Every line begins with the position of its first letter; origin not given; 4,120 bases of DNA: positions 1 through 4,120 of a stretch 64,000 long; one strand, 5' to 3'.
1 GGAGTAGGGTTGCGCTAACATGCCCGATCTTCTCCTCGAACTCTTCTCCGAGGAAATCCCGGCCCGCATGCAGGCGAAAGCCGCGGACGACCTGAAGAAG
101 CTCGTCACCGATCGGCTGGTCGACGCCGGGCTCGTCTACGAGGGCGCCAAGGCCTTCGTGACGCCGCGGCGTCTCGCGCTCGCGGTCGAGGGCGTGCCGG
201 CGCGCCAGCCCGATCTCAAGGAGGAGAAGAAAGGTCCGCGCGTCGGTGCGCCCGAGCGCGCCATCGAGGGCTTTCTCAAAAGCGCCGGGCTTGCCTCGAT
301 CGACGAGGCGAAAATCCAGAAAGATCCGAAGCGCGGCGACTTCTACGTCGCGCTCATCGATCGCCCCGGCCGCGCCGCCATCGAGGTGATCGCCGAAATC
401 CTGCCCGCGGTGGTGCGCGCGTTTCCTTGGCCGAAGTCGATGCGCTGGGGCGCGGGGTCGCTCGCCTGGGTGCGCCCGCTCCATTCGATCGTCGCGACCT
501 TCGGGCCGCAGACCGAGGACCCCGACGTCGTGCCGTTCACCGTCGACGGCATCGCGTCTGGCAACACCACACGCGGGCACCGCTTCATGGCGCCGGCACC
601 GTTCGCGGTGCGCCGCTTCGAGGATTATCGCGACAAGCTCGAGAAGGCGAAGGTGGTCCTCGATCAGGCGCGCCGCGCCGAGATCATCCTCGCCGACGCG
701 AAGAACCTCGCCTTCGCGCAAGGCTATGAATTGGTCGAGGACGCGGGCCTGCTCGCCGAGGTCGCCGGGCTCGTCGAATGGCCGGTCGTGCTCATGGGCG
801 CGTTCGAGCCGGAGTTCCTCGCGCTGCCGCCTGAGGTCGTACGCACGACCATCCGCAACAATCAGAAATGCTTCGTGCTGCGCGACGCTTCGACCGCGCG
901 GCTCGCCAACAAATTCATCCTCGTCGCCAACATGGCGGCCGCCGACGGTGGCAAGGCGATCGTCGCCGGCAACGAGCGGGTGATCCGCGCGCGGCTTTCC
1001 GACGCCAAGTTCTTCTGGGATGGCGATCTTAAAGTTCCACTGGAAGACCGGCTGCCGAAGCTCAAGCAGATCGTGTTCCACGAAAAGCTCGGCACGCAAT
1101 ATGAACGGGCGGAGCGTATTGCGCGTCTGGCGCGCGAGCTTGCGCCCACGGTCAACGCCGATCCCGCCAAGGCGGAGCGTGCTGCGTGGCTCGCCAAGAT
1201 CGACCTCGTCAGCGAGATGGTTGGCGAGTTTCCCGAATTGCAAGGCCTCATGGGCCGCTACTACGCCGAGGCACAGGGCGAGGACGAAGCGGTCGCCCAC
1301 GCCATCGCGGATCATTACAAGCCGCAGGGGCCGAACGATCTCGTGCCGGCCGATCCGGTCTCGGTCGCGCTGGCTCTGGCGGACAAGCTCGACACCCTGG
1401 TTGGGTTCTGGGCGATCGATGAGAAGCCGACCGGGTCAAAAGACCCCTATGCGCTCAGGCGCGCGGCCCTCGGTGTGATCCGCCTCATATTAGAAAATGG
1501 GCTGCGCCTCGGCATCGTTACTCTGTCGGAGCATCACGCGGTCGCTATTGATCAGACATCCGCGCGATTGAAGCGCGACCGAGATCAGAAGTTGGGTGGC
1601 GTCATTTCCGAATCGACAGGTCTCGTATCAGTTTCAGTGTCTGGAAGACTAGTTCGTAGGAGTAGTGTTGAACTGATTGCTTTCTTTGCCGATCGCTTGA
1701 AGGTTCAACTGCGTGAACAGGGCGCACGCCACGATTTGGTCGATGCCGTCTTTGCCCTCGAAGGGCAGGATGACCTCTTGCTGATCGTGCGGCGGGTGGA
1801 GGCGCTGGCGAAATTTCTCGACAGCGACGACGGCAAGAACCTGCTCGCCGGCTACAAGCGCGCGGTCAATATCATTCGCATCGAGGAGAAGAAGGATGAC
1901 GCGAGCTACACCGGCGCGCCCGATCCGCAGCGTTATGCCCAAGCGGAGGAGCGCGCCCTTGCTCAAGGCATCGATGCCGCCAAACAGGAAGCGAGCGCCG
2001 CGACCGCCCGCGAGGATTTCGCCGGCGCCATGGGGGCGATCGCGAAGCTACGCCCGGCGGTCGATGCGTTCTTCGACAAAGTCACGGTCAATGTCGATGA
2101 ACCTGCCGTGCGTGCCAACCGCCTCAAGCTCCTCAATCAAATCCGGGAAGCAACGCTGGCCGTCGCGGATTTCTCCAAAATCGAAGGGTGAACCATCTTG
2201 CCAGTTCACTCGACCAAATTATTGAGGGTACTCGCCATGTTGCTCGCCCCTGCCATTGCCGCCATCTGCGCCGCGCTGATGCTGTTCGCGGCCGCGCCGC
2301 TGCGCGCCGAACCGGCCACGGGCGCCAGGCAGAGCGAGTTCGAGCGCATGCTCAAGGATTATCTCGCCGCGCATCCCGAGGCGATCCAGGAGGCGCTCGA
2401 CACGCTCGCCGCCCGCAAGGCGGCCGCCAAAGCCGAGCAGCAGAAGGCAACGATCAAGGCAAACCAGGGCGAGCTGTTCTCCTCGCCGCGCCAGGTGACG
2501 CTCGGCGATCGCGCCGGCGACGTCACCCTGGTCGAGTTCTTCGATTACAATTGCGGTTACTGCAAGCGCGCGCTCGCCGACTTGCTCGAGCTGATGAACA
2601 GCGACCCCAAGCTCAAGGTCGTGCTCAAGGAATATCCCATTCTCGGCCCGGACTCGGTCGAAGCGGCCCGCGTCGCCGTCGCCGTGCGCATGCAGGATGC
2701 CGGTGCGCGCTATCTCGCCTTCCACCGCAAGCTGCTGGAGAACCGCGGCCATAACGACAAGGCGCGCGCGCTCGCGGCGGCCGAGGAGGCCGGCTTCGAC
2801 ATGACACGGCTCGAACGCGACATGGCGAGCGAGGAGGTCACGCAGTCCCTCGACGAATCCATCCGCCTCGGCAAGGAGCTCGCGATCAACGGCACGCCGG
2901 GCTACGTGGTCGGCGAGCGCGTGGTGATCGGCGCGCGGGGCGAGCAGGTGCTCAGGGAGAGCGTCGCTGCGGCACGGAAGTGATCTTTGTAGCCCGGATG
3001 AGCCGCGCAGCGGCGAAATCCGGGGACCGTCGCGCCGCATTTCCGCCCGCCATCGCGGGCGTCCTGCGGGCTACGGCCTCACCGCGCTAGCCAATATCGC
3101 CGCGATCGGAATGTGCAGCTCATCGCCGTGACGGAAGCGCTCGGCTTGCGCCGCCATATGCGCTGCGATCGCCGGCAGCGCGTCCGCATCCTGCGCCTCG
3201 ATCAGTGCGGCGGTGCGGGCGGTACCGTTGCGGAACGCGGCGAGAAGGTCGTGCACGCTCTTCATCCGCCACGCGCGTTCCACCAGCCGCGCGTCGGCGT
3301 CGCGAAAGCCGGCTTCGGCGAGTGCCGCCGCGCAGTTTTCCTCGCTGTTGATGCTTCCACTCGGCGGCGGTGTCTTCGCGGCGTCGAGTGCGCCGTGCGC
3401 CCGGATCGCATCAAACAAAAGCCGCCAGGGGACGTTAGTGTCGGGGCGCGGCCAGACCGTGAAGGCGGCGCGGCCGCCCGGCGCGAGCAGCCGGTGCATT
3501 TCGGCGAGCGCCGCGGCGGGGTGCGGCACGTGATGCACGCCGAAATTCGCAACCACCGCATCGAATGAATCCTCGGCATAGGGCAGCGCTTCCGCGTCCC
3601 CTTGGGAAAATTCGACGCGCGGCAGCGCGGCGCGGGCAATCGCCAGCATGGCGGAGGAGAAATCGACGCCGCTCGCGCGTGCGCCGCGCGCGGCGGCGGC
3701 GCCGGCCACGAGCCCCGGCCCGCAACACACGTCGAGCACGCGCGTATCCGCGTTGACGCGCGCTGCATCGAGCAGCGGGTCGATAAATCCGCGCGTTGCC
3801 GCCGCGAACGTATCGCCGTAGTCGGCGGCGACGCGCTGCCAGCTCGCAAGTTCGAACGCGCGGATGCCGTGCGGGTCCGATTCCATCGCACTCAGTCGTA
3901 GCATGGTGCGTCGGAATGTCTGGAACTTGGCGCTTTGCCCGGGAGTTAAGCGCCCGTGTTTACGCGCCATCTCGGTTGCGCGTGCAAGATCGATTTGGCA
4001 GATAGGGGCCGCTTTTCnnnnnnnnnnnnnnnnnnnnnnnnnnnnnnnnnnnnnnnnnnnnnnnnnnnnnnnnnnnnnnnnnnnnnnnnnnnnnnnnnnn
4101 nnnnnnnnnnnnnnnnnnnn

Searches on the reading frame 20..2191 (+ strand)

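Call 50: search_protein_families(library=pfam, proteins=[window:20-2191:+], max_evalue=0.001)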
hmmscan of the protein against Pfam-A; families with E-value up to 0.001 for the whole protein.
window:20-2191:+ (723 aa): 2 families
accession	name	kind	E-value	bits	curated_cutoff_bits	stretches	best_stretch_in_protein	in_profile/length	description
PF02092.22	tRNA_synt_2f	-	5.7e-194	646.4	29.2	1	4-578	1-535/536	Glycyl-tRNA synthetase beta subunit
PF05746.21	DALR_1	-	1.3e-07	32.1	22.3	1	610-710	3-100/117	DALR anticodon binding domain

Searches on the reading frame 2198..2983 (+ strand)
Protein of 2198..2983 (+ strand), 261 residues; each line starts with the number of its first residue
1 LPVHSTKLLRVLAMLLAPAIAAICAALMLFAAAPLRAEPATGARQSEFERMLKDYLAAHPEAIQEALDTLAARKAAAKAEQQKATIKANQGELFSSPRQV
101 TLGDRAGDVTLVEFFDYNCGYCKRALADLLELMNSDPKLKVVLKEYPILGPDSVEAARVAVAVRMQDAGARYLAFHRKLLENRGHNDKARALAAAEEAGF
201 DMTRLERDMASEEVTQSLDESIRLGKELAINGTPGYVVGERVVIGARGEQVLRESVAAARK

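Call 50: search_protein_families(library=pfam, proteins=[window:2198-2983:+], max_evalue=0.001)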
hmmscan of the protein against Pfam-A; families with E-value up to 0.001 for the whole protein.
window:2198-2983:+ (261 aa): 5 families
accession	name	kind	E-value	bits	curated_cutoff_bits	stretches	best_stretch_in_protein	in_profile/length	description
PF01323.26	DSBA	-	6.8e-24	85.1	25.6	1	110-254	1-188/191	DSBA-like thioredoxin domain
PF13462.12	Thioredoxin_4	-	3.5e-17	63.5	23.2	1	96-252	2-159/165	Thioredoxin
PF18312.6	ScsC_N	-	4.2e-06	26.8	25.8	1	45-77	2-34/34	Copper resistance protein ScsC N-terminal domain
PF13743.12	Thioredoxin_5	-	5e-06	26.8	27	1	166-238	89-163/186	Thioredoxin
PF13098.12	Thioredoxin_2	-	0.00036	21.3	27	0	107-240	5-83/104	Thioredoxin-like domain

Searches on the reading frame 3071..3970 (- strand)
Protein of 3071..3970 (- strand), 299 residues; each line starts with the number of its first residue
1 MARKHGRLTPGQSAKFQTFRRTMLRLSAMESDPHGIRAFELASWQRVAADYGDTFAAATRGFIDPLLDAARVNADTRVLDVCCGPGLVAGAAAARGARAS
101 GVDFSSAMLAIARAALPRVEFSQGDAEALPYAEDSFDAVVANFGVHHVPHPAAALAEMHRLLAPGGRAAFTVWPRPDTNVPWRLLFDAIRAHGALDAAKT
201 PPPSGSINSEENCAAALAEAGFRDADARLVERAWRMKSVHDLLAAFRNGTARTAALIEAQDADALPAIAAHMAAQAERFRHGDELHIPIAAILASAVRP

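Call 50: search_protein_families(library=pfam, proteins=[window:3071-3970:-], max_evalue=0.001)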
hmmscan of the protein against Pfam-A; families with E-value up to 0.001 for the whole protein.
window:3071-3970:- (299 aa): 9 families
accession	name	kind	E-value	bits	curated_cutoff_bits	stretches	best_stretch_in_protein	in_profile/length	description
PF08241.18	Methyltransf_11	-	2.4e-25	89.4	21.2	1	79-170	1-95/95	Methyltransferase domain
PF13649.12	Methyltransf_25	-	7.1e-25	88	27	1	78-166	1-97/97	Methyltransferase domain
PF13489.12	Methyltransf_23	-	5.5e-19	68.9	27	1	71-223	19-160/164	Methyltransferase domain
PF13847.12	Methyltransf_31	-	1.1e-16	61.3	27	1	74-169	3-108/145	Methyltransferase domain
PF08242.18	Methyltransf_12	-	2.5e-15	57.4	30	1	79-167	1-97/98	Methyltransferase domain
PF01209.24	Ubie_methyltran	-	2.6e-14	53.6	20.1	1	72-168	45-149/233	ubiE/COQ5 methyltransferase family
PF07021.18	MetW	-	1.5e-05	25.2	21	1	72-161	11-101/193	Methionine biosynthesis protein MetW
PF02353.26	CMAS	-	0.00026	20.8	27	1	53-150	41-142/273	Mycolic acid cyclopropane synthetase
PF01728.25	FtsJ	-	0.00085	19.7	24.1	0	67-133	13-82/181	FtsJ-like methyltransferase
